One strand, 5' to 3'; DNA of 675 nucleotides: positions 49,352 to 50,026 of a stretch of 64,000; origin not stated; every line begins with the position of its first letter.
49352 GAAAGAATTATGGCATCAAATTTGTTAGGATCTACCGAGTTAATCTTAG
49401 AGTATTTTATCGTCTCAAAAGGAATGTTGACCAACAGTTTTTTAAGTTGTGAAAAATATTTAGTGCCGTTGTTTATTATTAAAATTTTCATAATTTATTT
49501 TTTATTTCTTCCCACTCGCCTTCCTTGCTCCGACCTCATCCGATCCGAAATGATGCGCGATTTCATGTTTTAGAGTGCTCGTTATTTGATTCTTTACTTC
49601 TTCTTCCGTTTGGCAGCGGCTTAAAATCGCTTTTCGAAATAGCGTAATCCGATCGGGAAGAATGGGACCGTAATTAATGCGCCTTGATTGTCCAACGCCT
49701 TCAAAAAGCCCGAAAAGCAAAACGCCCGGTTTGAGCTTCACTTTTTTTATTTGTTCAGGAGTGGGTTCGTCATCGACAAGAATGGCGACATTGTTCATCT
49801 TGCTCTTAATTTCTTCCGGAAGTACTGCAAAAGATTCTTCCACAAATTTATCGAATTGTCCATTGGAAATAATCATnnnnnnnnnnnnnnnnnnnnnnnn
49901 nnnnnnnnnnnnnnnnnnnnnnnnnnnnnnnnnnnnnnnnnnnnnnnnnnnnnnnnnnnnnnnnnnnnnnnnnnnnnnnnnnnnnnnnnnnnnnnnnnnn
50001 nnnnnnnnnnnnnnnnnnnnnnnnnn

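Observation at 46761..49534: ~33-nt direct repeats, one being the 3' end of a gene, bracket a 2.7-kb four-gene module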

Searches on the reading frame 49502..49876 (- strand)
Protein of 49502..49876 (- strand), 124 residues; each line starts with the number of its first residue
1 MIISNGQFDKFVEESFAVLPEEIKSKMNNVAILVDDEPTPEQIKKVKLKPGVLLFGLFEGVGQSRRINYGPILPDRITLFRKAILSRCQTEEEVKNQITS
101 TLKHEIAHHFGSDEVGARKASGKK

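Call 6: search_protein_families(library=pfam, proteins=[window:49502-49876:-], max_evalue=0.01)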
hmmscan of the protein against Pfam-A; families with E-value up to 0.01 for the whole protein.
window:49502-49876:- (124 aa): 1 family
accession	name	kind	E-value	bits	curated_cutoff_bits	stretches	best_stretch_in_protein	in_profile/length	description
PF06262.17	Zincin_1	-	1.3e-24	86.4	22.4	1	27-114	1-89/97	Zincin-like metallopeptidase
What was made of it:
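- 49502..49876 (-): Zincin_1 family metallopeptidase-like gene (124 aa), the target gene. Pfam PF06262, E=1.3e-24 (call 6).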

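Call 9: find_encoding_contigs(protein=window:49505-49876:-, flank=10000, max_places=10)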
Protein window:49505-49876:- (124 aa): 4 contigs read that carry it; 2 places shown.
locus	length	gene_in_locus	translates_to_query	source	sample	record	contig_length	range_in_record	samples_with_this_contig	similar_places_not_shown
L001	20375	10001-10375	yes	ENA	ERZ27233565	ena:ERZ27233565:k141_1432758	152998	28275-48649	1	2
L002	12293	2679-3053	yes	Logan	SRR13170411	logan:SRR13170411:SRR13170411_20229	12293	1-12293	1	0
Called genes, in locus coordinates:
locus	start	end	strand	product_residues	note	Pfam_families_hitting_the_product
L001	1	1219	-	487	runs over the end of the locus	PF03816:LytR_cpsA_psr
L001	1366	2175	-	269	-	PF01209:Ubie_methyltran, PF13489:Methyltransf_23, PF05891:Methyltransf_PK (faint), PF13847:Methyltransf_31, PF08241:Methyltransf_11, PF08242:Methyltransf_12, PF13649:Methyltransf_25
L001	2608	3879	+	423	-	PF13529:Peptidase_C39_2 (faint)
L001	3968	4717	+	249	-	-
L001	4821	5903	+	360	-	PF04542:Sigma70_r2, PF04539:Sigma70_r3 (weak)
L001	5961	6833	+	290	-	PF02673:BacA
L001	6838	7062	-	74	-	-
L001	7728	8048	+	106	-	-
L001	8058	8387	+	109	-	-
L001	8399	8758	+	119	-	-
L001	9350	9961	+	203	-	PF01726:LexA_DNA_bind, PF00717:Peptidase_S24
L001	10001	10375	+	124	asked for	PF06262:Zincin_1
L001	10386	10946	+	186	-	PF00117:GATase, PF01174:SNO (faint), PF07722:Peptidase_C26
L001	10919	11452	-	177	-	PF00186:DHFR_1, PF01872:RibD_C (weak)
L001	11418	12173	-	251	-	PF01996:F420_ligase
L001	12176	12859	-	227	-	-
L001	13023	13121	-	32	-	-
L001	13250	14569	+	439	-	PF00270:DEAD, PF00271:Helicase_C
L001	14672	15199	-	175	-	PF00856:SET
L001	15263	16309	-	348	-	-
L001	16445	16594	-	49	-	-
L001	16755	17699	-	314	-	PF00551:Formyl_trans_N, PF02911:Formyl_trans_C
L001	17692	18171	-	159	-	PF01327:Pep_deformylase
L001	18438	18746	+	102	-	-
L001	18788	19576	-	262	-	PF02900:LigB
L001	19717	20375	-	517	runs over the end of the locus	-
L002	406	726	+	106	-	-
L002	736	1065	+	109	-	-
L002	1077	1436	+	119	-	-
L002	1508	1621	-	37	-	-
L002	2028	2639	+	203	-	PF01726:LexA_DNA_bind, PF00717:Peptidase_S24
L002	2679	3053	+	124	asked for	PF06262:Zincin_1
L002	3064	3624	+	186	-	PF00117:GATase, PF01174:SNO (faint), PF07722:Peptidase_C26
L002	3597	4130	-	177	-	PF00186:DHFR_1, PF01872:RibD_C (weak)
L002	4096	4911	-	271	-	PF01996:F420_ligase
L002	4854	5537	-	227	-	-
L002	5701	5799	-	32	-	-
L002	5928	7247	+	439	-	PF00270:DEAD, PF00271:Helicase_C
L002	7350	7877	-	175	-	PF00856:SET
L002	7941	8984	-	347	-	-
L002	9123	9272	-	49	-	-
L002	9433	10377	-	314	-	PF00551:Formyl_trans_N, PF02911:Formyl_trans_C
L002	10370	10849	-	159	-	PF01327:Pep_deformylase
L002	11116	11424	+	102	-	-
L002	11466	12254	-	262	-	PF02900:LigB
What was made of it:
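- Tried and rejected: A small hydrophobic 32-aa ORF that a gene caller placed over copy 1 (call 9: L001 13023-13121, equivalent to window 46756-46854, + strand): judged spurious.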

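Call 12: find_homologous_proteins(query=window:49505-49876:-, max_evalue=1e-10)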
Query window:49505-49876:- (124 aa): 264 proteins with E <= 1e-10 among 291 candidates; the best 120 are listed.
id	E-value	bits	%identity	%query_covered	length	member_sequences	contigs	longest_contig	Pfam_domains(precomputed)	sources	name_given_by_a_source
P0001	2.0e-74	265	100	100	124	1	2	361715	PF06262.18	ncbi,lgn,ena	-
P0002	2.1e-46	175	68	97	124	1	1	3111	PF06262.18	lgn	-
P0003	3.8e-46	174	67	99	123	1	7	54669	PF06262.18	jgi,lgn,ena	jgi:predicted Zn-dependent protease with MMP-like domain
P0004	7.6e-46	173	63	99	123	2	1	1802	PF06262.18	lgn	-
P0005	5.3e-45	170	64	100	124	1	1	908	PF06262.18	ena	-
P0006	2.5e-44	168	64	98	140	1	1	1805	PF06262.18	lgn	-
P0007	7.4e-44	166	63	95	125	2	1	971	PF06262.18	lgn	-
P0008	1.1e-43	166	63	95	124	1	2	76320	PF06262.18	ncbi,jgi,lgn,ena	ncbi:MAG: metallopeptidase family protein [Patescibacteria group bacterium]|jgi:predicted Zn-depende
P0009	1.5e-43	165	63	97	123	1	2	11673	PF06262.18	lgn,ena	-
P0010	1.9e-43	165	60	100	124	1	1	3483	PF06262.18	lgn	-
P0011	3.3e-43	164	64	97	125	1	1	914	PF06262.18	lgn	-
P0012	4.2e-43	164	61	98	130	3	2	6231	PF06262.18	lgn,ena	-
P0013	8.3e-43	163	63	97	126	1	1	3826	PF06262.18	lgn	-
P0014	2.2e-42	162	60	100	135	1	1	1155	PF06262.18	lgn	-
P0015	3.8e-42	161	62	97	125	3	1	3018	PF06262.18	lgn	-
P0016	4.1e-42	161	64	98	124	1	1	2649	PF06262.18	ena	-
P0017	4.4e-42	161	62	97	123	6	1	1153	PF06262.18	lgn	-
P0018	5.2e-42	160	62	96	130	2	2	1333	PF06262.18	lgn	-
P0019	5.6e-42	160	61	100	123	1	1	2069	PF06262.18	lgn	-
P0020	5.8e-42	160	63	95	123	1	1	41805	PF06262.18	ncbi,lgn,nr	ncbi:MAG: metallopeptidase family protein [bacterium]|nr:metallopeptidase family protein [bacterium]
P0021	5.8e-42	160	56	100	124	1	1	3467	PF06262.18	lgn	-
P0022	6.1e-42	160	65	95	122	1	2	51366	PF06262.18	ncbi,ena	ncbi:MAG: metallopeptidase family protein [Patescibacteria group bacterium]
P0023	7.4e-42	160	60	100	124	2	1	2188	PF06262.18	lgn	-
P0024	8.0e-42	160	61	98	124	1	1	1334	PF06262.18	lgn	-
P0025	1.1e-41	159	61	98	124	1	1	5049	PF06262.18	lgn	-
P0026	1.3e-41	159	61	95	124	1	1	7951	PF06262.18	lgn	-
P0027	2.4e-41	158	61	95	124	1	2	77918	PF06262.18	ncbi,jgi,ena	ncbi:MAG: metallopeptidase family protein [Patescibacteria group bacterium]|jgi:predicted Zn-depende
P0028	2.8e-41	158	62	95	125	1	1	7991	PF06262.18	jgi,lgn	-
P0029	2.8e-41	158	60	99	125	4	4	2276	PF06262.18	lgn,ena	-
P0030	3.3e-41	158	61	95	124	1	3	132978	PF06262.18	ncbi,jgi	jgi:predicted Zn-dependent protease with MMP-like domain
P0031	3.4e-41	158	59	100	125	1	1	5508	PF06262.18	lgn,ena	-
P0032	3.4e-41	158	61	95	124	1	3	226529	PF06262.18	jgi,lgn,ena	-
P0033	4.7e-41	157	62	100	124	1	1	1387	PF06262.18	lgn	-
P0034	5.8e-41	157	62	98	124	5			PF06262.18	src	-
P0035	8.1e-41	157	60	97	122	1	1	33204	PF06262.18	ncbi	-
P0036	8.6e-41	156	62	98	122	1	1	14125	PF06262.18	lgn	-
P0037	9.3e-41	156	61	97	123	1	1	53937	PF06262.18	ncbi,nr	ncbi:MAG: metallopeptidase family protein [bacterium]|nr:metallopeptidase family protein [bacterium]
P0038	9.4e-41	156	61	97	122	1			PF06262.18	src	-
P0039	1.0e-40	156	58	97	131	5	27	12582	PF06262.18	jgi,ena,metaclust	metaclust:\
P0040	1.1e-40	156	60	100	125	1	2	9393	PF06262.18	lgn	-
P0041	1.2e-40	156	61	92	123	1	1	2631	PF06262.18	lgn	-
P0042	1.8e-40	155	62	93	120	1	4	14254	PF06262.18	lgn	-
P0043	2.0e-40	155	61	98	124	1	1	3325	PF06262.18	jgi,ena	-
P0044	2.0e-40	155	60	98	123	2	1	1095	PF06262.18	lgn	-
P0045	2.2e-40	155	60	97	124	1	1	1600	PF06262.18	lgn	-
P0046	2.4e-40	155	63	97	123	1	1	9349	PF06262.18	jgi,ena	-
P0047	2.6e-40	155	59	97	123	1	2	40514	PF06262.18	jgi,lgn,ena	-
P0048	2.9e-40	155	57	92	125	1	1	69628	PF06262.18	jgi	-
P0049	3.3e-40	155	60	100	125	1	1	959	PF06262.18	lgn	-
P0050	3.5e-40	154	57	100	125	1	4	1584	PF06262.18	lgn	-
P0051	4.1e-40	154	63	95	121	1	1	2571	PF06262.18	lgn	-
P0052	4.1e-40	154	58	98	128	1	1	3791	PF06262.18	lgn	-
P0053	5.0e-40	154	59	98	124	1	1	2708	PF06262.18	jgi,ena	-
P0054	5.1e-40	154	63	97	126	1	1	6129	PF06262.18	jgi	jgi:predicted Zn-dependent protease with MMP-like domain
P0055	6.0e-40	154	60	95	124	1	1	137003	PF06262.18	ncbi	-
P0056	6.2e-40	154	59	95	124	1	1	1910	PF06262.18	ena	-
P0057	6.8e-40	154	57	100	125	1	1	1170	PF06262.18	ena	-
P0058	6.9e-40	154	60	98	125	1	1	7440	PF06262.18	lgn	-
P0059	7.6e-40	153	59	95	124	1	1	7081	PF06262.18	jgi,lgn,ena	-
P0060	1.1e-39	153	58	95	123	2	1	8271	PF06262.18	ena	-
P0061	1.2e-39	153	59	95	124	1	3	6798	PF06262.18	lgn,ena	-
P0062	1.2e-39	153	60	97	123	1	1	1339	PF06262.18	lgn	-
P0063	1.2e-39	153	59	99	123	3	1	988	PF06262.18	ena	-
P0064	1.3e-39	153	62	95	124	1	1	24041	PF06262.18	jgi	-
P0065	1.4e-39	153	60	98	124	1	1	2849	PF06262.18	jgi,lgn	-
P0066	1.5e-39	152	61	96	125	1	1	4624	PF06262.18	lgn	-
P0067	1.5e-39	152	59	98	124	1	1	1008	PF06262.18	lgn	-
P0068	3.0e-39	151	59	96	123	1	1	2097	PF06262.18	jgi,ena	jgi:predicted Zn-dependent protease with MMP-like domain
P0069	3.4e-39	151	60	98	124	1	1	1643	PF06262.18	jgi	-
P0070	3.4e-39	151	60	98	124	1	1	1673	PF06262.18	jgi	-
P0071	3.6e-39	151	57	100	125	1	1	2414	PF06262.18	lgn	-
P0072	3.7e-39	151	58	96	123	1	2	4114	PF06262.18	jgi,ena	-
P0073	3.7e-39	151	56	98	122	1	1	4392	PF06262.18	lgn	-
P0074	4.0e-39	151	61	99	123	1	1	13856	PF06262.18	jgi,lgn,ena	-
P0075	4.4e-39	151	61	97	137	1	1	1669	PF06262.18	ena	-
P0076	5.4e-39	151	58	95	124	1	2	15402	PF06262.18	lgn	-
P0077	6.1e-39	150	59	97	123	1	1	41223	PF06262.18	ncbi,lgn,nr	ncbi:MAG: metallopeptidase family protein [Patescibacteria group bacterium]|nr:metallopeptidase fami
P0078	6.5e-39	150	58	98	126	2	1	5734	PF06262.18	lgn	-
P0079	6.6e-39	150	58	98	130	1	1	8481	PF06262.18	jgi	-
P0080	6.7e-39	150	58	95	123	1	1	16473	PF06262.18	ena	-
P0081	6.9e-39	150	58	95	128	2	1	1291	PF06262.18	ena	-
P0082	6.9e-39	150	57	97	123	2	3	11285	PF06262.18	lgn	-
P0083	7.6e-39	150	58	95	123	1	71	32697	PF06262.18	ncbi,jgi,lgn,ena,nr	ncbi:metallopeptidase family protein [Candidatus Falkowbacteria bacterium]|nr:metallopeptidase famil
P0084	7.7e-39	150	60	95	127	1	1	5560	PF06262.18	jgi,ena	-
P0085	8.4e-39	150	56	97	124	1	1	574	PF06262.18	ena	-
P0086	9.6e-39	150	59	98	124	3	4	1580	PF06262.18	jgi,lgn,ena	-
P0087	9.8e-39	150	53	98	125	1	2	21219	PF06262.18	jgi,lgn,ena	-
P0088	1.6e-38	149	58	98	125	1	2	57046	PF06262.18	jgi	-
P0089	1.8e-38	149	57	95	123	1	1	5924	PF06262.18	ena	-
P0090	3.0e-38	148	58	98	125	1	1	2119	PF06262.18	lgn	-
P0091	3.9e-38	148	59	99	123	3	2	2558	PF06262.18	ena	-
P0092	5.0e-38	148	56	97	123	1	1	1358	PF06262.18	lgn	-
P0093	5.1e-38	148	60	98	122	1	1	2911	PF06262.18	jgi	-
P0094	5.3e-38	147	59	92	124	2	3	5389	PF06262.18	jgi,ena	-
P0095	5.7e-38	147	60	99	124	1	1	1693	PF06262.18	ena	-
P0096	6.4e-38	147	54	99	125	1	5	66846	PF06262.18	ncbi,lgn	-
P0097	1.0e-37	147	57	100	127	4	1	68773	PF06262.18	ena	-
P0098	1.5e-37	146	57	99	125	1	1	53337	PF06262.18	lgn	-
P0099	1.7e-37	146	55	98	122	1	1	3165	PF06262.18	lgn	-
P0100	1.9e-37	146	54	98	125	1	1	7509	PF06262.18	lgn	-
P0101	3.0e-37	145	59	99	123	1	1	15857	PF06262.18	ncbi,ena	-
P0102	3.4e-37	145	55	100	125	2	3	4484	PF06262.18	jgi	jgi:predicted Zn-dependent protease with MMP-like domain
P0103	3.6e-37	145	56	100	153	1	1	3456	PF06262.18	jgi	jgi:predicted Zn-dependent protease with MMP-like domain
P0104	4.5e-37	144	58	98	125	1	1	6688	PF06262.18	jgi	jgi:predicted Zn-dependent protease with MMP-like domain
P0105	4.6e-37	144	56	100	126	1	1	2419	PF06262.18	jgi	jgi:predicted Zn-dependent protease with MMP-like domain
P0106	6.0e-37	144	55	96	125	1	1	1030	PF06262.18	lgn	-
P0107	6.4e-37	144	57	99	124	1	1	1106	PF06262.18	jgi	jgi:predicted Zn-dependent protease with MMP-like domain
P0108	7.8e-37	144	56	97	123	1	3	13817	PF06262.18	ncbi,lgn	ncbi:MAG: metallopeptidase family protein [Patescibacteria group bacterium]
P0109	1.1e-36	143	54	98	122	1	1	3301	PF06262.18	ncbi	ncbi:MAG: metallopeptidase family protein, partial [Patescibacteria group bacterium]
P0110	1.7e-36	143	56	99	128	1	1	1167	PF06262.18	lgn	-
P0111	1.9e-36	142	56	99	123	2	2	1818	PF06262.18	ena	-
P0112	2.2e-36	142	57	98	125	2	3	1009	PF06262.18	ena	-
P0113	3.4e-36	142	55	97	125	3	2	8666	PF06262.18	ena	-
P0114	3.5e-36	142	57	97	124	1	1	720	PF06262.18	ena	-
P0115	4.3e-36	141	58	97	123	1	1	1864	PF06262.18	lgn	-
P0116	4.7e-36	141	56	97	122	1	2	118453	PF06262.18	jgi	-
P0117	5.7e-36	141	54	99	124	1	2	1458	PF06262.18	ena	-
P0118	7.6e-36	140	57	98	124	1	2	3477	PF06262.18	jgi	-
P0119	8.1e-36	140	54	100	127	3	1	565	PF06262.18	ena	-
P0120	8.4e-36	140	56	97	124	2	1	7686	PF06262.18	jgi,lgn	-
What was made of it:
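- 49502..49876 (-): 264 homologues were found, the nearest at 68% identity (call 12).
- On att-flanked integrated element (genomic island / CIME): The nearest relatives are only 65-68% identical (call 12).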

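Call 16: find_related_loci(query=A1, collection=genome_contigs, flank=10000)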
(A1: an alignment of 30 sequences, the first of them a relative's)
Query A1 (124 aa) in genome_contigs; peptide patterns used: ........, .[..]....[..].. (x = any residue, [..] = any of these).
600 stretches matched a pattern (row limit reached: there are more); 584 encode a relative of the query (tblastn E <= 1e-3); the best 80 are kept; 80 distinct loci.
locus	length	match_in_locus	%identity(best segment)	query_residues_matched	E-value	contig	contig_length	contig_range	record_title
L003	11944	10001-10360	59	1-120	9e-45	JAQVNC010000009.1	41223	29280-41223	MAG: Patescibacteria group bacterium isolate STF1_148 NODE_1850_length_41223_cov_5.799470_Sandtown_F1, whole genome shot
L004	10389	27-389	58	3-124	8e-45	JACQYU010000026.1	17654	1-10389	MAG: Candidatus Falkowbacteria bacterium isolate NC_groundwater_1549_Pr4_S-0.65um_40_6 SR1-18-Sp65_coassembly_scaffold_1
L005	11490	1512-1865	58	3-120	7e-43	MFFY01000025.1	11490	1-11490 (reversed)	MAG: Candidatus Falkowbacteria bacterium RIFCSPLOWO2_12_FULL_45_13 rifcsplowo2_12_scaffold_25812, whole genome shotgun s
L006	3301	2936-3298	54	1-121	6e-43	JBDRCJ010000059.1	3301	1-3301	MAG: Patescibacteria group bacterium isolate MEGAHIT-group-1.177 k141_5556249, whole genome shotgun sequence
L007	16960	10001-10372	53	1-122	1e-41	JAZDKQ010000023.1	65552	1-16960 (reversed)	MAG: Candidatus Moraniibacteriota bacterium isolate MEGAHIT-group-0.544 k141_7861625, whole genome shotgun sequence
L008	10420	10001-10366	54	1-121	4e-41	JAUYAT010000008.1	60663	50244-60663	MAG: bacterium isolate C19_concoct.bin.47 C19_k141_67283, whole genome shotgun sequence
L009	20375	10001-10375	52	1-123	1e-40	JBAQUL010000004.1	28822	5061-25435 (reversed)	MAG: Candidatus Moraniibacteriota bacterium isolate MFD12006_ilm_asm_bin13 k127_144671, whole genome shotgun sequence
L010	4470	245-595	50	1-117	2e-38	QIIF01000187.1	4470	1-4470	MAG: Candidatus Falkowbacteria bacterium isolate SZUA-104 Ga0063293_10031830, whole genome shotgun sequence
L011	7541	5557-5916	48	1-120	4e-34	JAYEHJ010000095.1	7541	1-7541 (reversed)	MAG: Patescibacteria group bacterium isolate MAG221 MAG221_95, whole genome shotgun sequence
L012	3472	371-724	45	7-124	2e-33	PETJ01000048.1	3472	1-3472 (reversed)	MAG: Candidatus Nealsonbacteria bacterium CG01_land_8_20_14_3_00_12 CG01_land_8_20_14_3.00_scaffold_10704_c, whole genom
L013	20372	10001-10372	44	2-124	6e-32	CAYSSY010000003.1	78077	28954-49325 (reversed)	MAG TPA_asm: uncultured Gammaproteobacteria bacterium isolate binchicken_co66_283 genome assembly, contig: NODE_614_leng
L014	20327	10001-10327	49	7-114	1e-30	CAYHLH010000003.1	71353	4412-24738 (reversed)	MAG TPA_asm: uncultured Candidatus Saccharibacteria bacterium isolate ERP119705_co13_68 genome assembly, contig: NODE_42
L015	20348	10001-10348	47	7-120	1e-30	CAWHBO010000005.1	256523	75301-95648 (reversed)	MAG: Candidatus Parcubacteria bacterium isolate MFD00905.bin.2.44 genome assembly, contig: contig_61758, whole genome sh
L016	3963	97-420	46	8-114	2e-30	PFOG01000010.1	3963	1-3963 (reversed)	MAG: Candidatus Portnoybacteria bacterium CG_4_10_14_0_2_um_filter_44_20 CG_4_10_14_0.2_scaffold_14448_c, whole genome s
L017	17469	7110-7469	43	1-120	2e-30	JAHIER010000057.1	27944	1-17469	MAG: Patescibacteria group bacterium isolate KR11_0.1_MetaG.mb.31 KR11_0.1_MetaG.mb.31_k141_985850, whole genome shotgun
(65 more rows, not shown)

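Call 18: find_encoding_contigs(protein=P0003, flank=10000, max_places=4)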
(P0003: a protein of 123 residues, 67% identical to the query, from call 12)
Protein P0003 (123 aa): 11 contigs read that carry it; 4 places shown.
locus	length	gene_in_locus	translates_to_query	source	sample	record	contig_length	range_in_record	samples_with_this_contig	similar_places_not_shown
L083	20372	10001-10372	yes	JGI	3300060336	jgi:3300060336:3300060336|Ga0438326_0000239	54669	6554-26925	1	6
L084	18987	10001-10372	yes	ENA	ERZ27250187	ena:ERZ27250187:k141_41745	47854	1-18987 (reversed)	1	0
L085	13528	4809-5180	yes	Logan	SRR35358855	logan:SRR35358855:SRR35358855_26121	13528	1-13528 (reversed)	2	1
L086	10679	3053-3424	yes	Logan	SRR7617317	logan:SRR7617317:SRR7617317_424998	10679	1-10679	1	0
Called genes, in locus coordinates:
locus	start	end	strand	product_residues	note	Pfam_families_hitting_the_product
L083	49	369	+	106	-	PF13560:HTH_31, PF12844:HTH_19, PF01381:HTH_3, PF13443:HTH_26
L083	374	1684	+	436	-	-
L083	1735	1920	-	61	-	-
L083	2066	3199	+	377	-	PF00391:PEP-utilizers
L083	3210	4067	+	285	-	-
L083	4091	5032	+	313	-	PF01326:PPDK_N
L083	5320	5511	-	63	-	-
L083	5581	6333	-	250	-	PF02535:Zip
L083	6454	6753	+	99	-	-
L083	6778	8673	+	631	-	PF01807:Zn_ribbon_DnaG, PF08275:DNAG_N, PF01751:Toprim, PF13362:Toprim_3 (weak), PF13662:Toprim_4, PF13155:Toprim_2, PF10410:DnaB_bind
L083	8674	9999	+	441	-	PF03979:Sigma70_r1_1 (weak), PF00140:Sigma70_r1_2, PF04542:Sigma70_r2, PF04539:Sigma70_r3, PF04545:Sigma70_r4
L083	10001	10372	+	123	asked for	PF06262:Zincin_1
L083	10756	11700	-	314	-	PF00551:Formyl_trans_N, PF02911:Formyl_trans_C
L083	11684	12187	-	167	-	PF01327:Pep_deformylase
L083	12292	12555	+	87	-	-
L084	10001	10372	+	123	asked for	PF06262:Zincin_1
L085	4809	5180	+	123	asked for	PF06262:Zincin_1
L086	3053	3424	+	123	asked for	PF06262:Zincin_1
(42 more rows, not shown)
